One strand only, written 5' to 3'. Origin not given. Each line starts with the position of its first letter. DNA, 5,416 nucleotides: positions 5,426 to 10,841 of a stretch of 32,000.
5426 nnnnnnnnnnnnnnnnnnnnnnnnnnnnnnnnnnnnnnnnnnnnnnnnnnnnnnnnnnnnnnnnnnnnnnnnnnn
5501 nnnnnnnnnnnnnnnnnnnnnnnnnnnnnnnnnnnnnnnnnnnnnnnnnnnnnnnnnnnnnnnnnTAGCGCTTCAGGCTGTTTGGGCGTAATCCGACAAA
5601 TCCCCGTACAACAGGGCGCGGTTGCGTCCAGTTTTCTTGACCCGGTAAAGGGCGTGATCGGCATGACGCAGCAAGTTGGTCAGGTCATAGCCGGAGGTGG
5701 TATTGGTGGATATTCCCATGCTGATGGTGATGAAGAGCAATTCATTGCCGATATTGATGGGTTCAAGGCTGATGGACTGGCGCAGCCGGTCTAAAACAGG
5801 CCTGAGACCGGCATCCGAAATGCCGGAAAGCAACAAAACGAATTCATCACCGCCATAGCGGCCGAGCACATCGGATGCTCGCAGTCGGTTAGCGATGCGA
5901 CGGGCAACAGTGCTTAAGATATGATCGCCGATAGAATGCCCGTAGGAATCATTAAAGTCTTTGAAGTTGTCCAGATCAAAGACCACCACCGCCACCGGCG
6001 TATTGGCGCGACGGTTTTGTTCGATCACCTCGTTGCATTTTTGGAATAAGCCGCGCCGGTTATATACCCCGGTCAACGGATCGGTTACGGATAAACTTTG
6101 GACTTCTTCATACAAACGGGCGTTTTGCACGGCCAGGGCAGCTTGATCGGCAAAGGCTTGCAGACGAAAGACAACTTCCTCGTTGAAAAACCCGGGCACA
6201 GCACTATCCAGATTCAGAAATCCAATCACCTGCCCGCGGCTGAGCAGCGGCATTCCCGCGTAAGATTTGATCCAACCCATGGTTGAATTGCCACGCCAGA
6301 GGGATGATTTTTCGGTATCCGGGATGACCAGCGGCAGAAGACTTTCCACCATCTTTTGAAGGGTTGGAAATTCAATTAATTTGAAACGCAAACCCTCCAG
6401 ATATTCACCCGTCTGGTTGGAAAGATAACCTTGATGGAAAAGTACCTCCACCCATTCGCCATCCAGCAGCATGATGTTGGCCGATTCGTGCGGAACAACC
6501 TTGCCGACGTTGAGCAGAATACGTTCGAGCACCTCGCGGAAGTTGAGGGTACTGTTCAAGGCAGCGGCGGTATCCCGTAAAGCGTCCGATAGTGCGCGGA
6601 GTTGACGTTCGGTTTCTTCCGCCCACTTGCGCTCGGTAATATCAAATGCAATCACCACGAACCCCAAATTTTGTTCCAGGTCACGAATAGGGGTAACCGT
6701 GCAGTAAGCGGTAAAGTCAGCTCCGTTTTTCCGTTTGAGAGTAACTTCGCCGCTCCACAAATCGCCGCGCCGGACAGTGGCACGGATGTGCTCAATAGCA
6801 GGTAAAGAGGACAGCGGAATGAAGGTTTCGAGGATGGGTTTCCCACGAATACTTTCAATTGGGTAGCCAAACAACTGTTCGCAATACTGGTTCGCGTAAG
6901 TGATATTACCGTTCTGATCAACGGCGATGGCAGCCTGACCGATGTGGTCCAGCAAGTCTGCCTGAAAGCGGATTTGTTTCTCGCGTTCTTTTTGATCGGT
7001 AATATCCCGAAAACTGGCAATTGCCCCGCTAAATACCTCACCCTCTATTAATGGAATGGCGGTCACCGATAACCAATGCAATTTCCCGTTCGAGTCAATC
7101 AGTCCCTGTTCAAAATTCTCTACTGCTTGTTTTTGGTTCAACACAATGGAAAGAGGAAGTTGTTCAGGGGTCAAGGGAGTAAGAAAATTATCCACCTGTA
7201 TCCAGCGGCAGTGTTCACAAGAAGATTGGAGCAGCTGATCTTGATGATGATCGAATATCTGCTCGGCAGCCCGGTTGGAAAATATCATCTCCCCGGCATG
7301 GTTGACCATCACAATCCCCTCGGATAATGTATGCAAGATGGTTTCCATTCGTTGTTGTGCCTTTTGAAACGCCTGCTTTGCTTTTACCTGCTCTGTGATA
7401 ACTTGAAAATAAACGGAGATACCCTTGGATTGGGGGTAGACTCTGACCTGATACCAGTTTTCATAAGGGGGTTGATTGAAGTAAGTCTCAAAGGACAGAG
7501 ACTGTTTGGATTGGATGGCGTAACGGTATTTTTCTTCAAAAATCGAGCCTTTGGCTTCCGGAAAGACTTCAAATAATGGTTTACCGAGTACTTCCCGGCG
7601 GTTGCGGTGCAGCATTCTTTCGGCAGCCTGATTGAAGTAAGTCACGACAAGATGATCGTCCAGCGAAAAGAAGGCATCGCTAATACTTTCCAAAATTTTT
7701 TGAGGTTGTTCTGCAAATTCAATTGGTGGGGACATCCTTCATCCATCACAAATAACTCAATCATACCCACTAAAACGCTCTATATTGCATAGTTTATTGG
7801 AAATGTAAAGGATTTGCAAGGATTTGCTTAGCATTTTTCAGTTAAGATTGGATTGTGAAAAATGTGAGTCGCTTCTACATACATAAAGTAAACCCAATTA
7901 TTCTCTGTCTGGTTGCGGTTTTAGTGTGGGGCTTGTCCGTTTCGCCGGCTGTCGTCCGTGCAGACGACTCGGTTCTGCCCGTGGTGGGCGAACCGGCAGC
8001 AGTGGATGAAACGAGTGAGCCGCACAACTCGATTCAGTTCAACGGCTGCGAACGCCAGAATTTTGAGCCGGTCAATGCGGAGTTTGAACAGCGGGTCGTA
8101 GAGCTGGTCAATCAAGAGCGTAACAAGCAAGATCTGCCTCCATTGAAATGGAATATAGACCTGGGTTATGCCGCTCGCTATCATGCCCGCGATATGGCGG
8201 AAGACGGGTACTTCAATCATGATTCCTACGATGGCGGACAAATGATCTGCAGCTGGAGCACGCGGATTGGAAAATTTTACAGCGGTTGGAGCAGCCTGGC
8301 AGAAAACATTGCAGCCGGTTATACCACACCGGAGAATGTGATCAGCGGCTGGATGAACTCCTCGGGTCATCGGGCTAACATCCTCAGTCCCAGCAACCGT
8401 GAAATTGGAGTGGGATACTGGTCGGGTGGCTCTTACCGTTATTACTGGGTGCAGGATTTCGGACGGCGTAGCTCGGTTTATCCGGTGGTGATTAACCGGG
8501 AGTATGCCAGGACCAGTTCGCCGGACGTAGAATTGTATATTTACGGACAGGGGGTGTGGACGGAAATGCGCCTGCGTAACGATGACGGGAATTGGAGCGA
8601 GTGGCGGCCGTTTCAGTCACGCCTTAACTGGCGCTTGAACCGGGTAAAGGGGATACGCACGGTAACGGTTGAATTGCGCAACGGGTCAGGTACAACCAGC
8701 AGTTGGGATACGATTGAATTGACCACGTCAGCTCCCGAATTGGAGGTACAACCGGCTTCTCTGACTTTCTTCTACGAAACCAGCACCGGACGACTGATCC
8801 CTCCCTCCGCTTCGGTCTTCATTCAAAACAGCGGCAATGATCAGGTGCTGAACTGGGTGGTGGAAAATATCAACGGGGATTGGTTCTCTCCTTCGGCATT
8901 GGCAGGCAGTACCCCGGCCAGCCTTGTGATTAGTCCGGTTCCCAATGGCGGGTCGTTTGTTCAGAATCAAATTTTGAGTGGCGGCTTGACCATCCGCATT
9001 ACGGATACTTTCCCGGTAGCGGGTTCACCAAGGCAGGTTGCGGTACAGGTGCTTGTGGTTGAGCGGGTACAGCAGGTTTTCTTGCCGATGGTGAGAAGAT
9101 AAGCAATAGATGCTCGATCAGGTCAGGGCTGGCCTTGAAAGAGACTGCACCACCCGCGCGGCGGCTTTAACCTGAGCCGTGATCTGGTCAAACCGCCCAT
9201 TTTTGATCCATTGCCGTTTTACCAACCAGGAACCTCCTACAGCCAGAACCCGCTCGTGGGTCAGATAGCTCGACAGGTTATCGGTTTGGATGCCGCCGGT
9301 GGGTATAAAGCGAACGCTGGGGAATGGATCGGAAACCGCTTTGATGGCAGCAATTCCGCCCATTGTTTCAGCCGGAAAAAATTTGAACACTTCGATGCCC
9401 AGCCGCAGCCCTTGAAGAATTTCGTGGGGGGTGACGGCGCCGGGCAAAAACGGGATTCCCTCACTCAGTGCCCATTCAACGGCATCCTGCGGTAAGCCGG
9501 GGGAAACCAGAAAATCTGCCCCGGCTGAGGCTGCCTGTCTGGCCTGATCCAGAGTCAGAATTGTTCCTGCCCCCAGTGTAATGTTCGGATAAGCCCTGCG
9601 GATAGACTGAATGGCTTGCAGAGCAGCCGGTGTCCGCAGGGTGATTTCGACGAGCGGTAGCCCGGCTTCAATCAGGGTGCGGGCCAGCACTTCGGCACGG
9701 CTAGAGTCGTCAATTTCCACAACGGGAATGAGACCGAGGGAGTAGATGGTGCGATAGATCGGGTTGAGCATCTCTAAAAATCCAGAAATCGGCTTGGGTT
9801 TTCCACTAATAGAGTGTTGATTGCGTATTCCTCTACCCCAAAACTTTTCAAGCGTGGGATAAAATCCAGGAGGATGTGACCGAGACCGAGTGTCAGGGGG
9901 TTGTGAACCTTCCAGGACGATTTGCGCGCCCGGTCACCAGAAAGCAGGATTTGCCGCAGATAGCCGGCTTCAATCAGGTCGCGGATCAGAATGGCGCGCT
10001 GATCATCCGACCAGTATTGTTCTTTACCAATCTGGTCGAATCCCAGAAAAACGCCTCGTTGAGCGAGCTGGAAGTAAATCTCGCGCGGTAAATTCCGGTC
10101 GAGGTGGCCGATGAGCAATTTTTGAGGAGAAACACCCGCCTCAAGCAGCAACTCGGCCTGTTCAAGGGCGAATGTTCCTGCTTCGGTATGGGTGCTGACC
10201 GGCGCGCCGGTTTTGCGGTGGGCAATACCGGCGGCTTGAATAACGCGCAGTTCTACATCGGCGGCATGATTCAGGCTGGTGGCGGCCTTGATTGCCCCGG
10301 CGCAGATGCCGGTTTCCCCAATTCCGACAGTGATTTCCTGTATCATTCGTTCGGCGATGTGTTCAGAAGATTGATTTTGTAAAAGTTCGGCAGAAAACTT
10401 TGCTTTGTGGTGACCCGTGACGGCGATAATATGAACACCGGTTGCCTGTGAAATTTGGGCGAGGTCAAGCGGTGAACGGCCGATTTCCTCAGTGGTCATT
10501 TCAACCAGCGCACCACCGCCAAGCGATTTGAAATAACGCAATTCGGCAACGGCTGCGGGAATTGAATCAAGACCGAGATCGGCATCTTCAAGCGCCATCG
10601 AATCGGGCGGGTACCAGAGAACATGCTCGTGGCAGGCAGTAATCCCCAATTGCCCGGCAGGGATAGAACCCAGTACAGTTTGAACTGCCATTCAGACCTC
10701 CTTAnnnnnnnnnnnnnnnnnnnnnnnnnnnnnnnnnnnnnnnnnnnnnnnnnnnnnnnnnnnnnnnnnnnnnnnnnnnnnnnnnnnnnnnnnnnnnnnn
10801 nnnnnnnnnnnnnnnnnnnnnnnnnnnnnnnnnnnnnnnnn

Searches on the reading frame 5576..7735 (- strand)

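Call 58: search_protein_families(library=pfam, proteins=[window:5576-7735:-], max_evalue=0.00001)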
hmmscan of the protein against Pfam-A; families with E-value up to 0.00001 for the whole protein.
window:5576-7735:- (720 aa): 12 families
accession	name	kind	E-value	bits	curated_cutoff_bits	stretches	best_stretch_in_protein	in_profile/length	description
PF00990.26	GGDEF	-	3.5e-46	157.4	23.8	1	550-706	2-161/161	Diguanylate cyclase, GGDEF domain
PF08448.16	PAS_4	-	1.3e-40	138.5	23.1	3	15-117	1-109/110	PAS fold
PF13426.13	PAS_9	-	3.3e-36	124.1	27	3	270-368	4-103/103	PAS domain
PF00989.32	PAS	-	3.5e-36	124.1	22.6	3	10-79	2-71/113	PAS fold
PF13188.13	PAS_8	-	4.2e-21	74.5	21.8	1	259-307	4-49/65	PAS domain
PF01590.32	GAF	-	1.3e-10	42.4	22.4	1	400-536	3-133/133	GAF domain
PF13596.12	PAS_10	-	4.6e-10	40.5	22.1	0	14-103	4-89/106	PAS domain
PF12860.13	PAS_7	-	5.7e-10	39.8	27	0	134-252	1-114/115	PAS fold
PF13185.12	GAF_2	-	1.4e-08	35.5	28.6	1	398-537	3-136/136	GAF domain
PF24820.1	Diguanyl_cycl_sensor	-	5.8e-08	33.1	28.1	0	261-299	1-39/109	Diguanylate cyclase-like sensor domain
PF08447.18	PAS_3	-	6.5e-07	30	25.6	0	279-357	2-82/89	PAS fold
PF13492.12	GAF_3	-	1e-06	29.6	27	0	494-538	85-129/129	GAF domain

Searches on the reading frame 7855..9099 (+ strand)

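Call 58: search_protein_families(library=pfam, proteins=[window:7855-9099:+], max_evalue=0.00001)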
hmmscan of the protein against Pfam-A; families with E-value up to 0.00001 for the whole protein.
window:7855-9099:+ (415 aa): 1 family
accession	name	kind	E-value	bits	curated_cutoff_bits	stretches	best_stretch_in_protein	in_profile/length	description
PF00188.32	CAP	-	6.4e-24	85.5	21.1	1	82-202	1-117/117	Cysteine-rich secretory protein family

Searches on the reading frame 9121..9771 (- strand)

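Call 58: search_protein_families(library=pfam, proteins=[window:9121-9771:-], max_evalue=0.00001)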
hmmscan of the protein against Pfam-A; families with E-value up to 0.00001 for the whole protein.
window:9121-9771:- (217 aa): 1 family
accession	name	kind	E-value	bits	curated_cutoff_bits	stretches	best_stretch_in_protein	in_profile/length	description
PF01081.25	Aldolase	-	5.9e-63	212.3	27.8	1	11-199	7-195/196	KDPG and KHG aldolase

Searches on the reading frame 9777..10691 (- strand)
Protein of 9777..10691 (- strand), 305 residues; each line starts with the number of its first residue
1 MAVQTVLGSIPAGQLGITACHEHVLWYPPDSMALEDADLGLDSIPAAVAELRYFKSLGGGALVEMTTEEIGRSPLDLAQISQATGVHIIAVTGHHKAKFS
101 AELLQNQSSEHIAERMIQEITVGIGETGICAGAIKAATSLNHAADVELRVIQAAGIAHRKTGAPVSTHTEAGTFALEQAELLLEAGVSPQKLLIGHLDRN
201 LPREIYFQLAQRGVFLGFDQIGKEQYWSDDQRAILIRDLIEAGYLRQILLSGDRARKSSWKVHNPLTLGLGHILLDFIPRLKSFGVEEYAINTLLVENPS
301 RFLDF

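Call 58: search_protein_families(library=pfam, proteins=[window:9777-10691:-], max_evalue=0.00001)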
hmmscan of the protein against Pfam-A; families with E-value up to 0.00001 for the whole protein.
window:9777-10691:- (305 aa): 1 family
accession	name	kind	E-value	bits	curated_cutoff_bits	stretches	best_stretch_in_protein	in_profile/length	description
PF02126.24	PTE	-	7.9e-61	206.5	22.4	1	13-303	4-297/298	Phosphotriesterase family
